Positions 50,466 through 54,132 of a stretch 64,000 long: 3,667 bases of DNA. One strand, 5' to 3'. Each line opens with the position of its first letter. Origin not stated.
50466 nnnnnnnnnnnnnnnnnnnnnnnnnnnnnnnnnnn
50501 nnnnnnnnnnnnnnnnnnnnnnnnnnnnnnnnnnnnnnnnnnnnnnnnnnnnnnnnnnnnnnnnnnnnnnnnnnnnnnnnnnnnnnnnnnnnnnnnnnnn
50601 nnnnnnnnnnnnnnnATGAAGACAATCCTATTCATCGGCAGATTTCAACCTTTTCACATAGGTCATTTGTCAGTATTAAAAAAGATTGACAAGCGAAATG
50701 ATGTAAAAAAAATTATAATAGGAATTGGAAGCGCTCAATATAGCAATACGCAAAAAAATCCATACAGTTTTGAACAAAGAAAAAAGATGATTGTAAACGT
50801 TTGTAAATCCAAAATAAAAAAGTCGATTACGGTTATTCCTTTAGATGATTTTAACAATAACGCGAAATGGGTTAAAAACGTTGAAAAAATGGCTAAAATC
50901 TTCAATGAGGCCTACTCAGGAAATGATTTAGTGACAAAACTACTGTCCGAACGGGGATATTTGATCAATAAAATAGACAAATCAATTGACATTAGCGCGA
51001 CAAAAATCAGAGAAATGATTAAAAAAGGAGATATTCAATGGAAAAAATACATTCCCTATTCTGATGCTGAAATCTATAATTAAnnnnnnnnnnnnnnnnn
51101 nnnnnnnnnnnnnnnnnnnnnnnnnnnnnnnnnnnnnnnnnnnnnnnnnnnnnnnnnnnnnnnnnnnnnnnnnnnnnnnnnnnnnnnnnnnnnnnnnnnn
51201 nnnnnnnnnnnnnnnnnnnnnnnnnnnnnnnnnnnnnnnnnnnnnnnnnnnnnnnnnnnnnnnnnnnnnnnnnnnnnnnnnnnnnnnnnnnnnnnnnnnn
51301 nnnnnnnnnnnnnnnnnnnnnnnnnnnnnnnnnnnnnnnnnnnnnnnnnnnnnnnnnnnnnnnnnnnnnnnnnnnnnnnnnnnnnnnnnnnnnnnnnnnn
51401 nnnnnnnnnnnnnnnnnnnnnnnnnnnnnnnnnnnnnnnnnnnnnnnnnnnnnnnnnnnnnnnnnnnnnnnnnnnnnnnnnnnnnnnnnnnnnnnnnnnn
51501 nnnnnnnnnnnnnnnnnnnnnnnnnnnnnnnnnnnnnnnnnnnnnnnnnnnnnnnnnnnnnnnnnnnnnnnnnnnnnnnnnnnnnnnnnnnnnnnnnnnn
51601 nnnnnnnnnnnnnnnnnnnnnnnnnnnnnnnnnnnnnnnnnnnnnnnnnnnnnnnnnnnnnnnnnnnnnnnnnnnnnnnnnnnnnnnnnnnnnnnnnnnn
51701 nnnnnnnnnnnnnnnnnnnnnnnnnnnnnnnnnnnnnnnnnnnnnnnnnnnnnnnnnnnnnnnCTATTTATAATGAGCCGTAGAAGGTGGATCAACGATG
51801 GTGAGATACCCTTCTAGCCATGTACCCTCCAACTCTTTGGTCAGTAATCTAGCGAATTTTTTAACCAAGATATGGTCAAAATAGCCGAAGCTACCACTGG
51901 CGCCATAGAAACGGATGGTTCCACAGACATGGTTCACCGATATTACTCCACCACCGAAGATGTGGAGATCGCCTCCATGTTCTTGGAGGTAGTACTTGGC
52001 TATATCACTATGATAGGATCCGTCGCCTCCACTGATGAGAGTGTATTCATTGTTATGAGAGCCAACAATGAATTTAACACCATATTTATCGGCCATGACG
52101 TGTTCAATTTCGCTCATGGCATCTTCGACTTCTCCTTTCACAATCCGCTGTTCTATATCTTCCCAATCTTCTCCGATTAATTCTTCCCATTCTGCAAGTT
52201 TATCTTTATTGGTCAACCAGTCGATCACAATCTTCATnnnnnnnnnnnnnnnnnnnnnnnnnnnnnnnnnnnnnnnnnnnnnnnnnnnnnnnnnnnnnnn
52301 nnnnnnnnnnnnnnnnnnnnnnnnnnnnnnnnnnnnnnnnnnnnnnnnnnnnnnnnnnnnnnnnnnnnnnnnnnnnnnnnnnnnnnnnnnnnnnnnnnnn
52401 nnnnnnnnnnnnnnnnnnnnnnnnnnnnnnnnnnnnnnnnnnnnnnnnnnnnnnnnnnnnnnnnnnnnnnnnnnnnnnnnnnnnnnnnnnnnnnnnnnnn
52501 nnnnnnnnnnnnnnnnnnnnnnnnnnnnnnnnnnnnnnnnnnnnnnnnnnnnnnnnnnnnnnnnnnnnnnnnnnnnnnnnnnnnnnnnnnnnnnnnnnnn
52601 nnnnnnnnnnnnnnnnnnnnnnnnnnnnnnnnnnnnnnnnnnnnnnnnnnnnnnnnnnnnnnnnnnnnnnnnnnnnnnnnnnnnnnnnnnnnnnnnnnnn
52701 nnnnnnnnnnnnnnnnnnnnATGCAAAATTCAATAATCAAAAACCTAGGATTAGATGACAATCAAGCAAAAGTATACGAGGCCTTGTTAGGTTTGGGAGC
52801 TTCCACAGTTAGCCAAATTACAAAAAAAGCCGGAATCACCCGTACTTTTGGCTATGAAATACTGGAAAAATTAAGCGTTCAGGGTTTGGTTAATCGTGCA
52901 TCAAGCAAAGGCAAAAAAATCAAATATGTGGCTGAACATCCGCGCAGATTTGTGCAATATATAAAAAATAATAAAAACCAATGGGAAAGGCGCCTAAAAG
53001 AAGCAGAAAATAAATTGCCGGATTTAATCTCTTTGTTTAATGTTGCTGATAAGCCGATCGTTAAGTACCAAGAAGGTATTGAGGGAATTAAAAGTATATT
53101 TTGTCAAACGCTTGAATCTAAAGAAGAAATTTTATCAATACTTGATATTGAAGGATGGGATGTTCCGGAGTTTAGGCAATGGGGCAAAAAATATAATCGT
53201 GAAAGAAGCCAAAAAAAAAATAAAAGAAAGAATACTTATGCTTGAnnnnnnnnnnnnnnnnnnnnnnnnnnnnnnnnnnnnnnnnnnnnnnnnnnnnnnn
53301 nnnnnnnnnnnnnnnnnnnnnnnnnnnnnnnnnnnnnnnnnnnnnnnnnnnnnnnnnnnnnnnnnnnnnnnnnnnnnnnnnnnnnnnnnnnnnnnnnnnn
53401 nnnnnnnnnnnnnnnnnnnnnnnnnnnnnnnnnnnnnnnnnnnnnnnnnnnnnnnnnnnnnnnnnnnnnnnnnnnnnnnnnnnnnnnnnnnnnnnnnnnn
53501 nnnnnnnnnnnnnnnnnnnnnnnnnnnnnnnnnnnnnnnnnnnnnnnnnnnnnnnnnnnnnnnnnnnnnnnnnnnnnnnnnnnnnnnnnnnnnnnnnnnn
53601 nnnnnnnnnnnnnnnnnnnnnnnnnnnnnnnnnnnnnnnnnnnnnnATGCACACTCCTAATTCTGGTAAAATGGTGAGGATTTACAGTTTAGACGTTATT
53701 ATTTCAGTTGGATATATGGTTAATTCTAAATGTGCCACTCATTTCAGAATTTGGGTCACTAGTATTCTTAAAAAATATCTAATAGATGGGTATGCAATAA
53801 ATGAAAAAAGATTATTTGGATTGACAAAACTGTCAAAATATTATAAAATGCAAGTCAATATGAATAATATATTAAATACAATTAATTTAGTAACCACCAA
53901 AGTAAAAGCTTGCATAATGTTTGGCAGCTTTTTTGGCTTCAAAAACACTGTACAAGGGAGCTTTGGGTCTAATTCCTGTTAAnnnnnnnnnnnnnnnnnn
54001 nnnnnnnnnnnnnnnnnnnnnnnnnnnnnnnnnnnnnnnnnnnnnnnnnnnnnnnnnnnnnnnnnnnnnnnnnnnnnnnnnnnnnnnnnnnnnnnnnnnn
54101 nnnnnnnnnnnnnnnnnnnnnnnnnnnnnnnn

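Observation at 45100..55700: About 10 kb accessory/defence islet mixing core housekeeping genes with TA modules, tRNAs, gene fragments and all three repeat families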

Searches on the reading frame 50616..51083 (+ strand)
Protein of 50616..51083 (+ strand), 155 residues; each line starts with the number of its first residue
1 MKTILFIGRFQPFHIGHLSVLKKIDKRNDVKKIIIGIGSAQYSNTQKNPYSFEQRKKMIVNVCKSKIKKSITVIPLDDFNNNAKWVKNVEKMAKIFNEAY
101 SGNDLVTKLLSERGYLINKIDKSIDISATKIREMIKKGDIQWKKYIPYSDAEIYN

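Call 4: search_protein_families(library=pfam, proteins=[window:50616-51083:+], max_evalue=0.01)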
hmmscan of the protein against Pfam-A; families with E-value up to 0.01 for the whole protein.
window:50616-51083:+ (155 aa): 2 families
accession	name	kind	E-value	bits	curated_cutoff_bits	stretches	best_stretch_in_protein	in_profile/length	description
PF01467.32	CTP_transf_like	-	1.2e-13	51.8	21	1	5-133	1-132/133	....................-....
PF05636.17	HIGH_NTase1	-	0.00029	20.7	27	0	1-35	1-35/402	HIGH Nucleotidyl Transferase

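Call 29: search_protein_families(library=ncbifam, proteins=[window:50616-51083:+], max_evalue=0.1)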
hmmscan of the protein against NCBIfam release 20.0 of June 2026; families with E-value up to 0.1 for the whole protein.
window:50616-51083:+ (155 aa): 33 families (the best 25 are shown)
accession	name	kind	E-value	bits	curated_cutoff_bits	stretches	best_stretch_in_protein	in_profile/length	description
NF002243.0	PRK01153.1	subfamily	1.5e-36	125.6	127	1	5-152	4-152/175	nicotinamide-nucleotide adenylyltransferase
TIGR01527.1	arch_NMN_Atrans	equivalog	1.5e-33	115.7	181.2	1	5-153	3-152/167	nicotinamide-nucleotide adenylyltransferase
NF003786.0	PRK05379.1-2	equivalog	8e-21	74.6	397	1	3-96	16-108/354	bifunctional nicotinamide-nucleotide adenylyltransferase/Nudix hydroxylase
NF010365.0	PRK13793.1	equivalog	3.6e-18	65.9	198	1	4-141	7-151/196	nicotinate-nicotinamide nucleotide adenylyltransferase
NF003787.0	PRK05379.1-4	equivalog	9.8e-17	60.9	449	1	3-92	11-99/346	bifunctional nicotinamide-nucleotide adenylyltransferase/Nudix hydroxylase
NF003791.0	PRK05379.2-3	equivalog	3.7e-16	59.2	409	1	4-100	8-101/340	bifunctional nicotinamide-nucleotide adenylyltransferase/Nudix hydroxylase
NF003785.0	PRK05379.1-1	equivalog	7.4e-16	58.3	418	1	5-118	6-120/347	bifunctional nicotinamide-nucleotide adenylyltransferase/Nudix hydroxylase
NF003788.0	PRK05379.1-5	equivalog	6.6e-15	55.3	354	1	4-93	8-95/351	bifunctional nicotinamide-nucleotide adenylyltransferase/Nudix hydroxylase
TIGR00125.1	cyt_tran_rel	domain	8.5e-13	48.3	27.7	1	4-64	2-60/65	adenylyltransferase/cytidyltransferase family protein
TIGR00482.1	TIGR00482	equivalog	7.1e-12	45.7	112.45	2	5-78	1-74/194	nicotinate (nicotinamide) nucleotide adenylyltransferase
NF003790.0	PRK05379.2-2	equivalog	1.4e-11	44.1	403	1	5-117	23-136/354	bifunctional nicotinamide mononucleotide adenylyltransferase/ADP-ribose pyrophosphatase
NF003789.0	PRK05379.2-1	equivalog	2.2e-10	40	355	1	4-98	10-105/312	bifunctional nicotinamide mononucleotide adenylyltransferase/ADP-ribose pyrophosphatase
NF045965.1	RibF_rel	equivalog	9.7e-08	31.8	200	1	2-141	13-171/279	FAD synthase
NF005518.0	PRK07143.1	equivalog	1.4e-07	31.3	232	1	2-95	16-108/281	hypothetical protein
NF002250.0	PRK01170.1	subfamily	2.4e-07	30.5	489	1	5-102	4-98/322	bifunctional pantetheine-phosphate adenylyltransferase/NTP phosphatase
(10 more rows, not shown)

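Call 30: search_protein_families(library=padloc, proteins=[window:50616-51083:+], max_evalue=0.1)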
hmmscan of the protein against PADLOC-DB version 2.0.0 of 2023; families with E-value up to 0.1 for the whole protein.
window:50616-51083:+ (155 aa): 0 families

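Call 47: search_protein_families(library=phrogs, proteins=[window:50616-51083:+], max_evalue=0.01)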
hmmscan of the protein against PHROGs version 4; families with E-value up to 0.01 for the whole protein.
window:50616-51083:+ (155 aa): 4 families
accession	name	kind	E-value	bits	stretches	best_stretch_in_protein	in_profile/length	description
phrog_395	-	other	1.6e-19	71.9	1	3-148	13-179/373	cytidyltransferase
phrog_3041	-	other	4.7e-13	49.4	1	4-151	53-216/678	cytidyltransferase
phrog_3462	-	moron, auxiliary metabolic gene and host takeover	1.4e-07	32.1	1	2-137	3-152/346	nicotinamide-nucleotide adenylyltransferase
phrog_7878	-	other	2.9e-07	31.6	1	1-137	1-130/131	bifunctional heptose 7-phosphate kinase/heptose 1-phosphate adenyltransferase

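Call 55: find_homologous_proteins(query=window:50616-51083:+)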
Query window:50616-51083:+ (155 aa): 185 proteins with E <= 0.001 among 267 candidates; the best 120 are listed.
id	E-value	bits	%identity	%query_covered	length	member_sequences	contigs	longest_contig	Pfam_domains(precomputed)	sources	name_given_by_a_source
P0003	5.5e-95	333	100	100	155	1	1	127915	PF01467.33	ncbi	ncbi:MAG: adenylyltransferase/cytidyltransferase family protein [bacterium]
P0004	1.5e-47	179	57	94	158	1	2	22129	PF01467.33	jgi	-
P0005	3.9e-47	178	54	95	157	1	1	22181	PF01467.33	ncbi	ncbi:MAG: nicotinamide-nucleotide adenylyltransferase [bacterium]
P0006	4.4e-43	165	52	96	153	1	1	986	PF01467.33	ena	-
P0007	9.1e-43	164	52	100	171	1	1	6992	PF01467.33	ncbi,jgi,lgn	ncbi:MAG: nicotinamide-nucleotide adenylyltransferase [Patescibacteria group bacterium]|jgi:nicotina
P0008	1.1e-41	160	51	100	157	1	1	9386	PF01467.33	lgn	-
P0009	2.1e-41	159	52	95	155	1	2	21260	PF01467.33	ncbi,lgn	ncbi:MAG: nicotinamide-nucleotide adenylyltransferase [Patescibacteria group bacterium]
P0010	2.8e-38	149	47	97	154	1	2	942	PF01467.33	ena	-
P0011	4.5e-38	149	51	94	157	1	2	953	PF01467.33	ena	-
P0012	1.7e-37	147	50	92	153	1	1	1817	PF01467.33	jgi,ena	-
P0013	8.5e-36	141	48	96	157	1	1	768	PF01467.33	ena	-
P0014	8.7e-36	141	46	95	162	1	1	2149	PF01467.33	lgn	-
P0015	2.9e-35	139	44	94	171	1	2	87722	PF01467.33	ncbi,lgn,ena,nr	ncbi:MAG: nicotinamide-nucleotide adenylyltransferase [Patescibacteria group bacterium]|nr:nicotinam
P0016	4.0e-35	139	45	95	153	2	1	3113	PF01467.33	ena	-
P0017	1.2e-33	134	44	97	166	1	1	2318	PF01467.33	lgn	-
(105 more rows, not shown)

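Call 56: find_encoding_contigs(protein=P0005, flank=10000, max_places=3)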
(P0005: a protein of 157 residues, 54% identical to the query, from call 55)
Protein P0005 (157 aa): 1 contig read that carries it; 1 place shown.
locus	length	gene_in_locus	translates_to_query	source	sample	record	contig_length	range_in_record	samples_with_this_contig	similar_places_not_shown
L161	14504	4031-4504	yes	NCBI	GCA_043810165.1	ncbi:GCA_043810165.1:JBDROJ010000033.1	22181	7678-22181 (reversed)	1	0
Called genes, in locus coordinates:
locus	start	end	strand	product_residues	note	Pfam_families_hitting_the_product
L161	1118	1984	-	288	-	-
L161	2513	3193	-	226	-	-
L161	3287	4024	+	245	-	PF00733:Asn_synthase (weak), PF02540:NAD_synthase, PF06508:QueC (faint)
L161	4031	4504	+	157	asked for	PF01467:CTP_transf_like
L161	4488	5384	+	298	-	PF02445:NadA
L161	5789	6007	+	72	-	-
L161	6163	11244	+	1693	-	-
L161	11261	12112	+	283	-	PF02749:QRPTase_N, PF01729:QRPTase_C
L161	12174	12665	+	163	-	-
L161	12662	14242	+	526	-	PF00890:FAD_binding_2, PF01266:DAO (weak), PF07992:Pyr_redox_2 (faint), PF03486:HI0933_like (weak), PF02910:Succ_DH_flav_C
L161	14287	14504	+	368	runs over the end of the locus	PF13091:PLDc_2, PF00614:PLDc (faint), PF13091:PLDc_2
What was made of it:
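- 49445..51083 (.): About 1.64 kb of non-syntenic DNA wedged between the two ancestrally adjacent tRNAs: the 80-aa ORF (49487-49729, minus strand), the 72-aa ORF (49917-50135, plus strand), a structured repeat (50271-50420) and NMNAT (50616-51083, plus strand). In a relative, NMNAT sits in a nadE-NMNAT-nadA cluster on another contig (call 56).
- NMNAT sits in a NAD-synthesis operon in a relative (call 56). NMNAT is one such case (call 56).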

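Call 57: find_encoding_contigs(protein=P0004, flank=10000, max_places=3)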
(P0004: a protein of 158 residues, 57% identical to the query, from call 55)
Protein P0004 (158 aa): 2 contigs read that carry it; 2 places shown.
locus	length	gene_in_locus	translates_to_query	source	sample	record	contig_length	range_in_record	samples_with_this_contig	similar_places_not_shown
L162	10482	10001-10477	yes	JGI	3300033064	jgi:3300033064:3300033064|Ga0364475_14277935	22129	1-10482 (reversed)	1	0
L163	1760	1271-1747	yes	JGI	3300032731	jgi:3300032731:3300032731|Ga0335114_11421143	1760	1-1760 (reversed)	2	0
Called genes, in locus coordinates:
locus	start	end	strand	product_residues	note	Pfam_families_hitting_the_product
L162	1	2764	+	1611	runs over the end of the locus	PF18915:DUF5667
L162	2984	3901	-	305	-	PF00702:Hydrolase (weak)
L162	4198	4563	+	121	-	-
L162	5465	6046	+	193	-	-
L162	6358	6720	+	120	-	-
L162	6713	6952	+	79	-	-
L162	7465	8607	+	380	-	PF07787:TMEM43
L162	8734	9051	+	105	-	PF02540:NAD_synthase, PF06508:QueC (weak)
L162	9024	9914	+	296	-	PF02540:NAD_synthase, PF13366:PDDEXK_3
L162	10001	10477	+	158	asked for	PF01467:CTP_transf_like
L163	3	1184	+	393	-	PF02540:NAD_synthase, PF03054:tRNA_Me_trans (faint), PF06508:QueC (faint), PF13366:PDDEXK_3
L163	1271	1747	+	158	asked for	PF01467:CTP_transf_like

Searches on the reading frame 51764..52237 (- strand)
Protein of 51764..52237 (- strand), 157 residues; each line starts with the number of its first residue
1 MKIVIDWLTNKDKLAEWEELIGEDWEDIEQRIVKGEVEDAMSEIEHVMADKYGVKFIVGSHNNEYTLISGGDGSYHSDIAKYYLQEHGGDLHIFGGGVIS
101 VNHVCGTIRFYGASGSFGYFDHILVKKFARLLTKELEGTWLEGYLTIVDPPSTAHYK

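Call 4: search_protein_families(library=pfam, proteins=[window:51764-52237:-], max_evalue=0.01)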
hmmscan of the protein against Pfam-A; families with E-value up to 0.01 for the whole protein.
window:51764-52237:- (157 aa): 1 family
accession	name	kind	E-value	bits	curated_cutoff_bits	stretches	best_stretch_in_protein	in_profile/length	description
PF05005.20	Ocnus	-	1.3e-06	28.9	23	1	59-127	26-98/108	Janus/Ocnus family (Ocnus)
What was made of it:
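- Checked: The "unknown gene" at 51764-52237 is Janus/Ocnus-like: PF05005 at 1.3e-6 (call 4).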

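Call 29: search_protein_families(library=ncbifam, proteins=[window:51764-52237:-], max_evalue=0.1)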
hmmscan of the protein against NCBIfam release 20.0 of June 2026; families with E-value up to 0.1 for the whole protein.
window:51764-52237:- (157 aa): 0 families

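Call 30: search_protein_families(library=padloc, proteins=[window:51764-52237:-], max_evalue=0.1)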
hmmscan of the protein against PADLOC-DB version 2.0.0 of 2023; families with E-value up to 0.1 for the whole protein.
window:51764-52237:- (157 aa): 0 families

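Call 47: search_protein_families(library=phrogs, proteins=[window:51764-52237:-], max_evalue=0.01)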
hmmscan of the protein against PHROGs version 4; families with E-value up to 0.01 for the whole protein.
window:51764-52237:- (157 aa): 0 families

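Call 54: search_solved_structures(query=window:51764-52237:-, max_evalue=1)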
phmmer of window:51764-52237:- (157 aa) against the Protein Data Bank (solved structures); distinct sequences matched with E-value up to 1: 6.
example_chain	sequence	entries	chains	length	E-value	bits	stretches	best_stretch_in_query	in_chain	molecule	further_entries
2ai6_A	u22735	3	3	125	0.065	16.4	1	74-141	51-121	14 kDa phosphohistidine phosphatase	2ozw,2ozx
2nmm_A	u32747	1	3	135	0.077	16.1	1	74-141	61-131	14 kDa phosphohistidine phosphatase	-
2hw4_A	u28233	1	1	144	0.093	15.8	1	74-141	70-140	14 kDa phosphohistidine phosphatase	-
8vur_L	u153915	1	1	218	0.15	15.2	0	68-103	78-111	003-102 Light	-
9t3l_B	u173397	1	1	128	0.42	13.7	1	41-104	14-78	Ankyrin repeat-containing protein YCR051W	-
9ljc_A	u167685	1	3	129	0.89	12.7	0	68-98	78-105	Monoclonal immunoglobulin light chains (LC)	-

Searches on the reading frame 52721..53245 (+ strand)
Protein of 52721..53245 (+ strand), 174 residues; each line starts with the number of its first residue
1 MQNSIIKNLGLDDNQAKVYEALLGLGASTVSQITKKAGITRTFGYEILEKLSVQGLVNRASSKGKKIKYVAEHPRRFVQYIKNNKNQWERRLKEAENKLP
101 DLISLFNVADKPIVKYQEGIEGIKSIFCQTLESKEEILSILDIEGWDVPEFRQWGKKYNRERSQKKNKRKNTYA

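Call 4: search_protein_families(library=pfam, proteins=[window:52721-53245:+], max_evalue=0.01)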
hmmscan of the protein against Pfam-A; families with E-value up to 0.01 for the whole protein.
window:52721-53245:+ (174 aa): 2 families
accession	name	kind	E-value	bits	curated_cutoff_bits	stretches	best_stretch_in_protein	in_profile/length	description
PF01978.25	TrmB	-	2e-13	50.4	25.6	1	7-74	2-67/68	Sugar-specific transcriptional regulator TrmB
PF13758.11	Prefoldin_3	-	0.00086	19.8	23.4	1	31-99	30-98/99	Prefoldin subunit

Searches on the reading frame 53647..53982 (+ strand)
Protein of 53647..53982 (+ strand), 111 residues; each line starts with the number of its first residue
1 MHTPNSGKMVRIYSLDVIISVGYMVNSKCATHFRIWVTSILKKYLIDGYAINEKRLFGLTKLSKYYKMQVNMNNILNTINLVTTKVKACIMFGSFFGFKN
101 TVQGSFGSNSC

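Call 5: search_protein_families(library=pfam, proteins=[window:53647-53982:+], max_evalue=0.01)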
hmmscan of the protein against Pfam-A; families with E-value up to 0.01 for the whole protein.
window:53647-53982:+ (111 aa): 1 family
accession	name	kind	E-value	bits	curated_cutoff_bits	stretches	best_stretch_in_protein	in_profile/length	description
PF13310.11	Virulence_RhuM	-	1e-17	64.7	33.7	1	8-69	19-80/252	Virulence protein RhuM family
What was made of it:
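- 53647..53982 (+): RhuM-family remnant; homology covers only about 53650-53814. PF13310 at 1e-17, profile positions 19-80 of 252 (call 5).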

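Call 29: search_protein_families(library=ncbifam, proteins=[window:53647-53982:+], max_evalue=0.1)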
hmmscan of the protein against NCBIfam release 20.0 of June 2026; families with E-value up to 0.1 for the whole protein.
window:53647-53982:+ (111 aa): 2 families
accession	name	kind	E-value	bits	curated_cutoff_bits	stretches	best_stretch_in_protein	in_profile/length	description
NF041439.1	TraE_Enteroc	subfamily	0.059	13.9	100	1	38-85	27-75/99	type IV conjugative transfer system protein TraE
NF006149.0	PRK08296.1-1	equivalog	0.085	11.2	730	1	44-86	177-219/568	hypothetical protein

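Call 47: search_protein_families(library=phrogs, proteins=[window:53647-53982:+], max_evalue=0.01)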
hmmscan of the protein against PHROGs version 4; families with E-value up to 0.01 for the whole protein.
window:53647-53982:+ (111 aa): 0 families
